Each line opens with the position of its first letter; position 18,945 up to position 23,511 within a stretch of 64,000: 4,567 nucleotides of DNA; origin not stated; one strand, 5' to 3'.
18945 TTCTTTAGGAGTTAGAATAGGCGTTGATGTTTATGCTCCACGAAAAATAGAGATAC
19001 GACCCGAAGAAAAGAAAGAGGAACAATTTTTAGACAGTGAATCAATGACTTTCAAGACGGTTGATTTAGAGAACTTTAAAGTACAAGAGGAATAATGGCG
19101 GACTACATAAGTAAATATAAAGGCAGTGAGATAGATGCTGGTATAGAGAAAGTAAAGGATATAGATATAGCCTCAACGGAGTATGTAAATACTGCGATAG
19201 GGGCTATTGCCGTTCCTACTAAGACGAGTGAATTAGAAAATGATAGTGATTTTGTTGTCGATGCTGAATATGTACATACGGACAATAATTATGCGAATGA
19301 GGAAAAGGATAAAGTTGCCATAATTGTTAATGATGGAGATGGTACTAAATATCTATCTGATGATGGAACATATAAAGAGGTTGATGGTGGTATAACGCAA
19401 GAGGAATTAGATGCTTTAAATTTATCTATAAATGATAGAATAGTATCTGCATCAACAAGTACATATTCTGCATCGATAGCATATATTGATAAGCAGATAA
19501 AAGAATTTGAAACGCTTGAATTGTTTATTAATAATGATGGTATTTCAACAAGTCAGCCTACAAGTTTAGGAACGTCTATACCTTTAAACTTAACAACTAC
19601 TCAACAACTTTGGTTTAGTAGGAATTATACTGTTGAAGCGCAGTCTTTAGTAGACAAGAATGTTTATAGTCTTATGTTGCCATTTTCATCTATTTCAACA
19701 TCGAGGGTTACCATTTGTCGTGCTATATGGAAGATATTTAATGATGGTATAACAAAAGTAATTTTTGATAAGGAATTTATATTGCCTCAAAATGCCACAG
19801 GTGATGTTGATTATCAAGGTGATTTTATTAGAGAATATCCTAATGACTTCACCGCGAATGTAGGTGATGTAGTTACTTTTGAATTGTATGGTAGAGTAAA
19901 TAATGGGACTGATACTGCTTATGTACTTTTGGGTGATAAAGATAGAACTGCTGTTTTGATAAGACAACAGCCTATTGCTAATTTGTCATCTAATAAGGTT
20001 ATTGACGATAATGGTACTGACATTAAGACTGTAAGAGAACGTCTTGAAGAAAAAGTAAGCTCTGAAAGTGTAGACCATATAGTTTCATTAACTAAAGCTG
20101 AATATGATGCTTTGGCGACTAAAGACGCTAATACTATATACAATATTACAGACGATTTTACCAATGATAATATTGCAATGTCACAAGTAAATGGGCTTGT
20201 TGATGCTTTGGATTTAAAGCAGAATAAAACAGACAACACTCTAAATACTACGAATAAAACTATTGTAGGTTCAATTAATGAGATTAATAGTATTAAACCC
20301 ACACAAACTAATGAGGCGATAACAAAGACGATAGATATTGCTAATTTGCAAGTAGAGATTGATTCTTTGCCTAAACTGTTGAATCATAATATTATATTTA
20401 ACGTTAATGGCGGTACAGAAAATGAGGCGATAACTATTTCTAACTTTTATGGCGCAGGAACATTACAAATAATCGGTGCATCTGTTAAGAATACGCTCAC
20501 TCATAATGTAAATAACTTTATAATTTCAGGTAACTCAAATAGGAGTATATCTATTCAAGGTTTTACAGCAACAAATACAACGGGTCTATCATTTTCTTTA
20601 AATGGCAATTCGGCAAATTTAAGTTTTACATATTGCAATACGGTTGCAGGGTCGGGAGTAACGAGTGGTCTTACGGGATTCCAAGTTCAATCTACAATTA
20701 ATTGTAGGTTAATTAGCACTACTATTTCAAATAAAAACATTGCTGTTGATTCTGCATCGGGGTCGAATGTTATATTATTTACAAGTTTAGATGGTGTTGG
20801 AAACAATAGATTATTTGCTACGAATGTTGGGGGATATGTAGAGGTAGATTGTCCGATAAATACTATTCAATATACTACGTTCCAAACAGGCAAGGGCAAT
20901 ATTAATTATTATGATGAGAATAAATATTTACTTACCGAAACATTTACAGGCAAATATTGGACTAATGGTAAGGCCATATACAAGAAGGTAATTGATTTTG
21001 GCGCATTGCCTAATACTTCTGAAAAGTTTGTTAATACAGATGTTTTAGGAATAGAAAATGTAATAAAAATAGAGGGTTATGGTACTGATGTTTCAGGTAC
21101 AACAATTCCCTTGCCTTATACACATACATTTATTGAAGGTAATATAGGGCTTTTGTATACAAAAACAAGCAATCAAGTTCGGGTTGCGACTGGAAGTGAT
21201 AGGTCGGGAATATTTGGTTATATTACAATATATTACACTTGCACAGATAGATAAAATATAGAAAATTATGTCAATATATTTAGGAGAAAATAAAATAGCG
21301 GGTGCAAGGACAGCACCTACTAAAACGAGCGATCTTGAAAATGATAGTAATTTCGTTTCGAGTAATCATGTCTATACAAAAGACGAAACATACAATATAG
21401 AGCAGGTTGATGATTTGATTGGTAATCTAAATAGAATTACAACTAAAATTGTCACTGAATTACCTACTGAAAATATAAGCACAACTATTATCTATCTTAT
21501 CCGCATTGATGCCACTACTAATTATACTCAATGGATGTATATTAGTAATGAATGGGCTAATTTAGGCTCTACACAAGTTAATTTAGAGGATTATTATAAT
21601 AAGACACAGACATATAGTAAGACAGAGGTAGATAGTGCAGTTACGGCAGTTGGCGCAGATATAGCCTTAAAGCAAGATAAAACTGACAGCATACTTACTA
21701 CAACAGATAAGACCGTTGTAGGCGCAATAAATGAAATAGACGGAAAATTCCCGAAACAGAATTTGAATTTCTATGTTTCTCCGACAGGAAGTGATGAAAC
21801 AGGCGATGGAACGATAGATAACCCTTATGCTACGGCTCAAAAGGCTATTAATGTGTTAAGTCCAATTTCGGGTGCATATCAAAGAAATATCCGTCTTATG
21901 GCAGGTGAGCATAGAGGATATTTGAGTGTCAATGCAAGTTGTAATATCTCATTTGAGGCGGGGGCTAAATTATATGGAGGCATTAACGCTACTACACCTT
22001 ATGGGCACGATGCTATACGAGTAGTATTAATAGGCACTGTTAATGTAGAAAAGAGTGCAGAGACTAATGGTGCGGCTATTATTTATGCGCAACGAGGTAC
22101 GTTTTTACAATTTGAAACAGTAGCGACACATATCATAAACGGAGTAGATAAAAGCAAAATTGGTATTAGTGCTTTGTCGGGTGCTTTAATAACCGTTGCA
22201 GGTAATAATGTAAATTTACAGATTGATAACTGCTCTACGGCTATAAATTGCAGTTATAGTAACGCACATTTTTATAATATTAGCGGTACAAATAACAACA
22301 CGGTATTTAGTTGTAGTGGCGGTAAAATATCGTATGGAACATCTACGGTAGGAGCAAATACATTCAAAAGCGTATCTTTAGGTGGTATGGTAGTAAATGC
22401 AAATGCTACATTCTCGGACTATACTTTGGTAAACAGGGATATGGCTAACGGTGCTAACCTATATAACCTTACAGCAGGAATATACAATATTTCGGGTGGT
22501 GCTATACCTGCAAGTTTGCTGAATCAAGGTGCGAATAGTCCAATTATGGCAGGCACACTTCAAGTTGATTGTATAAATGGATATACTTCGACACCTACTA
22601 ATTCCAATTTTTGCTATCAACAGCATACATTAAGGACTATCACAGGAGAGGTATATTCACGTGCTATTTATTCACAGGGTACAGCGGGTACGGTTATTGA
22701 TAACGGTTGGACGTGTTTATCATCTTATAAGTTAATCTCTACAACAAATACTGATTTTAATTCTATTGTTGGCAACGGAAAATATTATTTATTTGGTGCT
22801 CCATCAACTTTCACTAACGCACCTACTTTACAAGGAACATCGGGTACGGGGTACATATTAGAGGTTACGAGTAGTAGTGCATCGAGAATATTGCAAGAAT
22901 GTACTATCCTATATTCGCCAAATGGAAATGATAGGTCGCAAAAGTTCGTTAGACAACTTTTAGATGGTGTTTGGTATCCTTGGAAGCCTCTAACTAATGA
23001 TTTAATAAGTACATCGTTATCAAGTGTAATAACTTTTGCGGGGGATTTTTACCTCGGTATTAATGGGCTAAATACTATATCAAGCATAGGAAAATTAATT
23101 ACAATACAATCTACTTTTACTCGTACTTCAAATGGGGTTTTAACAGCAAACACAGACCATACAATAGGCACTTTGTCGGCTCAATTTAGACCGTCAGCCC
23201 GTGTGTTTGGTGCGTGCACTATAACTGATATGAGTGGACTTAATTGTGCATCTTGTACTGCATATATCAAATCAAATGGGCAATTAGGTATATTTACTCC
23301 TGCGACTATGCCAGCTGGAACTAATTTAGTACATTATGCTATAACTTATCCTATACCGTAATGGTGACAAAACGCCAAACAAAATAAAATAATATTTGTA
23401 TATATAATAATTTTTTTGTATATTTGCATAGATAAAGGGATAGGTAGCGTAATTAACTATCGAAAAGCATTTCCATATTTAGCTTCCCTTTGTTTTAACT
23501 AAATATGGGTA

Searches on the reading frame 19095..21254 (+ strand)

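Call 14: search_protein_families(library=phrogs, proteins=[window:19095-21254:+], max_evalue=0.00001)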
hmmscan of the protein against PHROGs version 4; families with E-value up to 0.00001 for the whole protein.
window:19095-21254:+ (719 aa): 0 families

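Call 90: search_protein_families(library=pfam, proteins=[window:19095-21254:+], max_evalue=0.01)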
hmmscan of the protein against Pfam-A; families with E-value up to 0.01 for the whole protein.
window:19095-21254:+ (719 aa): 2 families
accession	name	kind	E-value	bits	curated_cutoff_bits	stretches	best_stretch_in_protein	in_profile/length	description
PF24243.1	Phage_tail_C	-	7.9e-11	41.5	23.7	1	329-352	3-26/26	Phage tail tip domain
PF21177.3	LIF-R_Ig-like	-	0.0058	17.4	27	0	512-569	15-70/77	Leukemia inhibitory factor receptor, Ig-like domain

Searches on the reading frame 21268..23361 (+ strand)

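Call 14: search_protein_families(library=phrogs, proteins=[window:21268-23361:+], max_evalue=0.00001)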
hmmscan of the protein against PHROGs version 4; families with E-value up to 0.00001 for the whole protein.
window:21268-23361:+ (697 aa): 3 families
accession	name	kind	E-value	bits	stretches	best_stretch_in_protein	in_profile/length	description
phrog_3971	-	unknown function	6.9e-09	36.2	1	492-580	98-182/331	-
phrog_24103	-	unknown function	1.5e-08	35.9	1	14-120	90-191/197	-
phrog_4577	-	tail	2.2e-08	34.7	1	124-201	81-157/340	tail protein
